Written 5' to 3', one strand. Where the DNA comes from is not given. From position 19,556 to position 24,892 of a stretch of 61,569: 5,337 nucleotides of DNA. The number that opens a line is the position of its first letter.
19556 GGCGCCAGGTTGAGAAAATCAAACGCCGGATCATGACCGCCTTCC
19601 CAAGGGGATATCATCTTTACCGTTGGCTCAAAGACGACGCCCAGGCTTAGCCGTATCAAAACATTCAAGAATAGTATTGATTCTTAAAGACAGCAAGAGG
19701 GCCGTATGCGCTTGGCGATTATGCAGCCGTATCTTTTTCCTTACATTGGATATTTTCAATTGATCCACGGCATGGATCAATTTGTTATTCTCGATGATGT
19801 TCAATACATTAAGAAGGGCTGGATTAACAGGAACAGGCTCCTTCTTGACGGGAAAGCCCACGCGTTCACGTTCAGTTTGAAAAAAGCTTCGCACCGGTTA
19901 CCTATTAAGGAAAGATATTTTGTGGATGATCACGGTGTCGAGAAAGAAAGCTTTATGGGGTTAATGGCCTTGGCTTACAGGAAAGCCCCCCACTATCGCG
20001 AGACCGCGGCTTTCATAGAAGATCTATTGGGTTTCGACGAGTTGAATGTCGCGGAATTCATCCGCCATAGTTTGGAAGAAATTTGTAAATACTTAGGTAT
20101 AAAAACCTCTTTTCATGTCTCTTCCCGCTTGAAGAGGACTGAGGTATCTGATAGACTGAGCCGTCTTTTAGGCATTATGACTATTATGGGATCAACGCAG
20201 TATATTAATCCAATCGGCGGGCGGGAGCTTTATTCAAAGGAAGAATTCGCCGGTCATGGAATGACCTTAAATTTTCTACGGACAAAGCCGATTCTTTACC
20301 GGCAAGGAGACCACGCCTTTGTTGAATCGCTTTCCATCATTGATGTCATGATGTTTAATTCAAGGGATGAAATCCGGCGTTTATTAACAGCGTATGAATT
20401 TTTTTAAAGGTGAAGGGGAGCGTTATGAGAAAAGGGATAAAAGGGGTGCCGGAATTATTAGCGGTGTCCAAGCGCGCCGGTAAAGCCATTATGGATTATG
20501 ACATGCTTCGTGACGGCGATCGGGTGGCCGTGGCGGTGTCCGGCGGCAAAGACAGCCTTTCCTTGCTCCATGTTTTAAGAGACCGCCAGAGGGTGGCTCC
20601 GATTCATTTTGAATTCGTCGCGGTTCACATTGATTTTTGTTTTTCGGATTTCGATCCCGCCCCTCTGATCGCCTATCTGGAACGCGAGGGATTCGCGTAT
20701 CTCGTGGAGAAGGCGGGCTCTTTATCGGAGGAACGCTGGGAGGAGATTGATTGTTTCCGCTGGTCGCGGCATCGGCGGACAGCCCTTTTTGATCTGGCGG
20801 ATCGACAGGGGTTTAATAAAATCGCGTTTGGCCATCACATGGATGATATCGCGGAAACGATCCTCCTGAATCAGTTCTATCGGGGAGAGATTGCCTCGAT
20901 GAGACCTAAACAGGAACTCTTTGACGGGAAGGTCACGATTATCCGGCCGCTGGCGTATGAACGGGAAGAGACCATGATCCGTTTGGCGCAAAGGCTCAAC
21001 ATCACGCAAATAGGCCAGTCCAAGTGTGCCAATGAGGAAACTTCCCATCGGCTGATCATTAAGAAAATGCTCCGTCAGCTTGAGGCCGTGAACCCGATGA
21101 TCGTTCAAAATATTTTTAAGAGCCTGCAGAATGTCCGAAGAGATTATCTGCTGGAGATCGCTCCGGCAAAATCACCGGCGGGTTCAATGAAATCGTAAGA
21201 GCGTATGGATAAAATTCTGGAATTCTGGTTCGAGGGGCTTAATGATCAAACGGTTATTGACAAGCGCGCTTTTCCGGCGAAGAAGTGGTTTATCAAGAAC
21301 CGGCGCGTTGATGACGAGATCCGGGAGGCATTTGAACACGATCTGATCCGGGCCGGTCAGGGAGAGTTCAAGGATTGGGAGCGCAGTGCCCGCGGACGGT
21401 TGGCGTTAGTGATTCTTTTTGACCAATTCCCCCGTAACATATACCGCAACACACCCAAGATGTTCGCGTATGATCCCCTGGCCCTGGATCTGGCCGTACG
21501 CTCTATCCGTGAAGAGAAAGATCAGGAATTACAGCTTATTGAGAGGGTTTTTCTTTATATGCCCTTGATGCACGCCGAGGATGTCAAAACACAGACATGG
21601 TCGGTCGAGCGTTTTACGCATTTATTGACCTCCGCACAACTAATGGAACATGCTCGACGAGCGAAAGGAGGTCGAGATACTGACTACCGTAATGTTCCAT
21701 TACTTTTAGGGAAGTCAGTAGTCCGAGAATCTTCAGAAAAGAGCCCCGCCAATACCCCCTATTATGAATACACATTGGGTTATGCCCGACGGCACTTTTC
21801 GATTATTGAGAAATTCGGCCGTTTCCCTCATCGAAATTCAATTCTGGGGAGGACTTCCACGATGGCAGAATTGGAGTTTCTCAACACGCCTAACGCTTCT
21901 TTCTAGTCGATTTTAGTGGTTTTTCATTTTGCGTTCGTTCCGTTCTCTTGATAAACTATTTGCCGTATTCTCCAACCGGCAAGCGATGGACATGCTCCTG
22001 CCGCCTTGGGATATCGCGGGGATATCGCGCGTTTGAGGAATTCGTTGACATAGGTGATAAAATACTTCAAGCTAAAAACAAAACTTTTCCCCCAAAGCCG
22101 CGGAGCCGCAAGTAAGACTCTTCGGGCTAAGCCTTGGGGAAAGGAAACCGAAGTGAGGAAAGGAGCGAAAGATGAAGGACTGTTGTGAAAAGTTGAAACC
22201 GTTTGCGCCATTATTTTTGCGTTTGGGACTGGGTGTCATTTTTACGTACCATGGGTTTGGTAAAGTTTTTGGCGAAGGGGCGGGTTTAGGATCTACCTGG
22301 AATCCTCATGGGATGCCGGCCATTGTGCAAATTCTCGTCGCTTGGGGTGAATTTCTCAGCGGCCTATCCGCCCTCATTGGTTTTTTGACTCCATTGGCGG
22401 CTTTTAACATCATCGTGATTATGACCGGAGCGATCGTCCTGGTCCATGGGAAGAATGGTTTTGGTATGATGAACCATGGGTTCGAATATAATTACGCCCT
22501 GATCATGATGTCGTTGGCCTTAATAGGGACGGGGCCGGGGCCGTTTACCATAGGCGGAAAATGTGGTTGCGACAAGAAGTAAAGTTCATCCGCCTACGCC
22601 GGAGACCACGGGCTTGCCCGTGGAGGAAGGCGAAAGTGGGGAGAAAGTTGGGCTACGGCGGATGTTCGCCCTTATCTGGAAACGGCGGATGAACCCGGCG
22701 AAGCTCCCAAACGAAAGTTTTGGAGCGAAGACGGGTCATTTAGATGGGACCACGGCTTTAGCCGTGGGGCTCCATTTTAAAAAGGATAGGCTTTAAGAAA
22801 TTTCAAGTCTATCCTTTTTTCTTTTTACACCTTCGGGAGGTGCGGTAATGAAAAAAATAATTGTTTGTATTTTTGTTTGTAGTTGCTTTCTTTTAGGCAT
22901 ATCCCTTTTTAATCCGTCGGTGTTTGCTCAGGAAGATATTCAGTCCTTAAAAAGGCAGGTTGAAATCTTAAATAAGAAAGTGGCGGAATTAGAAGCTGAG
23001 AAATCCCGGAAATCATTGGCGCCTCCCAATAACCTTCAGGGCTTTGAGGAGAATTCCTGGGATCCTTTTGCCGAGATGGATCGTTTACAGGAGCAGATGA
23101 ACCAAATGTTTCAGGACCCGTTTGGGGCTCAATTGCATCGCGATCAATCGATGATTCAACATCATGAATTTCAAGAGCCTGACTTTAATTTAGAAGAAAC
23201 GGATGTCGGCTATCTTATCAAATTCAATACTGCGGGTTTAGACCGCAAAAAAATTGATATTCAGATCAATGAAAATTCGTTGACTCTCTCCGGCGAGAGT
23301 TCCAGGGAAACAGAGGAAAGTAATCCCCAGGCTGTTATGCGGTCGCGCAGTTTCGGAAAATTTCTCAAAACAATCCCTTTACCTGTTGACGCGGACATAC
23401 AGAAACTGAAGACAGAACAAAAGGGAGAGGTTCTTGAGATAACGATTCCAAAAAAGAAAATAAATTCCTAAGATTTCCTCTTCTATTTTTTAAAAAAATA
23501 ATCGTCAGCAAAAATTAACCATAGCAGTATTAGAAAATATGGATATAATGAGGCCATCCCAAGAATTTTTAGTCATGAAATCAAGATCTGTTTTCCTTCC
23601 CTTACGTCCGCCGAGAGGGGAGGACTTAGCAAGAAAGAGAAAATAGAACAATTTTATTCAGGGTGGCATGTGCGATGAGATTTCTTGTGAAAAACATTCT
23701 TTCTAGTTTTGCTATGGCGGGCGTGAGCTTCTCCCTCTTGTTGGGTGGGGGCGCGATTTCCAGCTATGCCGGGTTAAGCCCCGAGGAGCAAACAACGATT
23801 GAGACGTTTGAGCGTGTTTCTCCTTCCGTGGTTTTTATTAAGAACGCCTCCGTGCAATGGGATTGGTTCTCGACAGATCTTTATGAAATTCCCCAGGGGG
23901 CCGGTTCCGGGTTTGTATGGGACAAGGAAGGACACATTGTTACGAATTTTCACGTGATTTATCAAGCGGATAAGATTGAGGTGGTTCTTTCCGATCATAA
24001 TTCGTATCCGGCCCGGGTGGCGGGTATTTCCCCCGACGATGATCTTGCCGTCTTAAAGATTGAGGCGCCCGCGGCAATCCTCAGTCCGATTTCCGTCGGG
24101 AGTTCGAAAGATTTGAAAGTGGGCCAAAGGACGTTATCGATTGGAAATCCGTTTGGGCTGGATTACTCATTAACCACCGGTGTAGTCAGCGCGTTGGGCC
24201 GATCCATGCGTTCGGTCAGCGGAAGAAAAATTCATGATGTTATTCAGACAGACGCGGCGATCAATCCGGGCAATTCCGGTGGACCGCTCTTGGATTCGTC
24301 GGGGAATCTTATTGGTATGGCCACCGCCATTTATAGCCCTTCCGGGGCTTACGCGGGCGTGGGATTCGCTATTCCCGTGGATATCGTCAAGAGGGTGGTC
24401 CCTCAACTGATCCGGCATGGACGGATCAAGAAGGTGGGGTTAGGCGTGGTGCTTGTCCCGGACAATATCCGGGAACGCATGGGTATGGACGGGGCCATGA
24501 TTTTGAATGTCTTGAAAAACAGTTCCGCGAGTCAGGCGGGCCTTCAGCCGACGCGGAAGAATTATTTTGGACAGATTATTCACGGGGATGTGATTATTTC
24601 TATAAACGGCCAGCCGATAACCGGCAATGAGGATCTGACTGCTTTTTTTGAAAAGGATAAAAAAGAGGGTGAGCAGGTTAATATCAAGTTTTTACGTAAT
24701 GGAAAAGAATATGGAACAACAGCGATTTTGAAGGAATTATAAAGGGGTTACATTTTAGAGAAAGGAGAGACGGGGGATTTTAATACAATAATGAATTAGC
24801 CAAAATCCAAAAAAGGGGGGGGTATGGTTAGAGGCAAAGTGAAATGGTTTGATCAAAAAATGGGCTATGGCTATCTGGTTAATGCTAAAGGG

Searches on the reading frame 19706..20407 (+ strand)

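Call 31: search_protein_families(library=pfam, proteins=[window:19706-20407:+], max_evalue=0.00001)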
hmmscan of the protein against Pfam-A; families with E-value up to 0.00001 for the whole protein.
window:19706-20407:+ (233 aa): 1 family
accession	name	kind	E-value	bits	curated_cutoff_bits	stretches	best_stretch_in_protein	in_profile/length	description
PF08889.16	WbqC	-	1.3e-64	218.5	21.3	1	7-224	1-217/218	WbqC-like protein family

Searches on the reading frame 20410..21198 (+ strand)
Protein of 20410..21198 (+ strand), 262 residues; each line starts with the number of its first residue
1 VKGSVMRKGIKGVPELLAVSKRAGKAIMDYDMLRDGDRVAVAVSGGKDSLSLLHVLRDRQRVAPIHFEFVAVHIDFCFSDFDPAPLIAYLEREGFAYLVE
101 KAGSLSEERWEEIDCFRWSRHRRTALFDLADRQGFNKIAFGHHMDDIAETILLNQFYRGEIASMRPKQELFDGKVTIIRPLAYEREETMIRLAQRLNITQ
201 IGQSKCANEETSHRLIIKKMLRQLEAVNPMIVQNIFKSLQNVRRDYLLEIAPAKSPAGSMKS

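Call 31: search_protein_families(library=pfam, proteins=[window:20410-21198:+], max_evalue=0.00001)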
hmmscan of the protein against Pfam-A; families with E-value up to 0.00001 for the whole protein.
window:20410-21198:+ (262 aa): 1 family
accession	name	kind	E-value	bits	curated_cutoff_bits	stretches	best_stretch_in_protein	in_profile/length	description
PF01171.26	ATP_bind_3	-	3.4e-16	59.9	27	1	39-199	2-162/182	PP-loop family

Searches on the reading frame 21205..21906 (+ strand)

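Call 31: search_protein_families(library=pfam, proteins=[window:21205-21906:+], max_evalue=0.00001)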
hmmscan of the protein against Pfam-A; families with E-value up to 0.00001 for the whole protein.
window:21205-21906:+ (233 aa): 1 family
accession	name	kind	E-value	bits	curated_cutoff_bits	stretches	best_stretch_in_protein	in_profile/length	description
PF06041.17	DUF924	-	6.1e-60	202.9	27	1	4-229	1-179/180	Bacterial protein of unknown function (DUF924)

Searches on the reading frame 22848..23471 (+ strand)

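Call 31: search_protein_families(library=pfam, proteins=[window:22848-23471:+], max_evalue=0.00001)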
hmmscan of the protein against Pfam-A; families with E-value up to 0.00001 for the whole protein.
window:22848-23471:+ (207 aa): 1 family
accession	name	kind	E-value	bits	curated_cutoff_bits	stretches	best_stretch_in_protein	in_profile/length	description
PF00011.27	HSP20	-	1.9e-12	47.6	20.8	1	117-204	4-89/102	Hsp20/alpha crystallin family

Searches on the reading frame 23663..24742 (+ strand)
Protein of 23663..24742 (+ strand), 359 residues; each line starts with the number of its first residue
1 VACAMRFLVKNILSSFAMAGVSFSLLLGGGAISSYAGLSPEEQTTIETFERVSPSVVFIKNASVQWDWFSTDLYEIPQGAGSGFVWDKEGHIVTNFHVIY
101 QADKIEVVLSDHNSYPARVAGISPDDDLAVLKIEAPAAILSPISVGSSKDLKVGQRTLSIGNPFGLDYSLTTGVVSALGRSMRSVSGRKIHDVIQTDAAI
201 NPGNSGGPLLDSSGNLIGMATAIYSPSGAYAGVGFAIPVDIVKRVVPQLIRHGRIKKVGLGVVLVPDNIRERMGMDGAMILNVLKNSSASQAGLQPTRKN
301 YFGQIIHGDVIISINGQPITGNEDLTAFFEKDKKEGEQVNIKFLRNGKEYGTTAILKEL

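Call 31: search_protein_families(library=pfam, proteins=[window:23663-24742:+], max_evalue=0.00001)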
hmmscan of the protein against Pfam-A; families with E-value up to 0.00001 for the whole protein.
window:23663-24742:+ (359 aa): 3 families
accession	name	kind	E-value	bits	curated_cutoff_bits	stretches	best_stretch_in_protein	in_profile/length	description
PF13365.12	Trypsin_2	-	1.1e-33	117.4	27.6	1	81-219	1-144/144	Trypsin-like peptidase domain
PF00089.32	Trypsin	-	2.3e-17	64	20.6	1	82-244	28-218/220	Trypsin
PF13180.12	PDZ_2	-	1e-10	42.2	27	1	260-349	3-73/80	PDZ domain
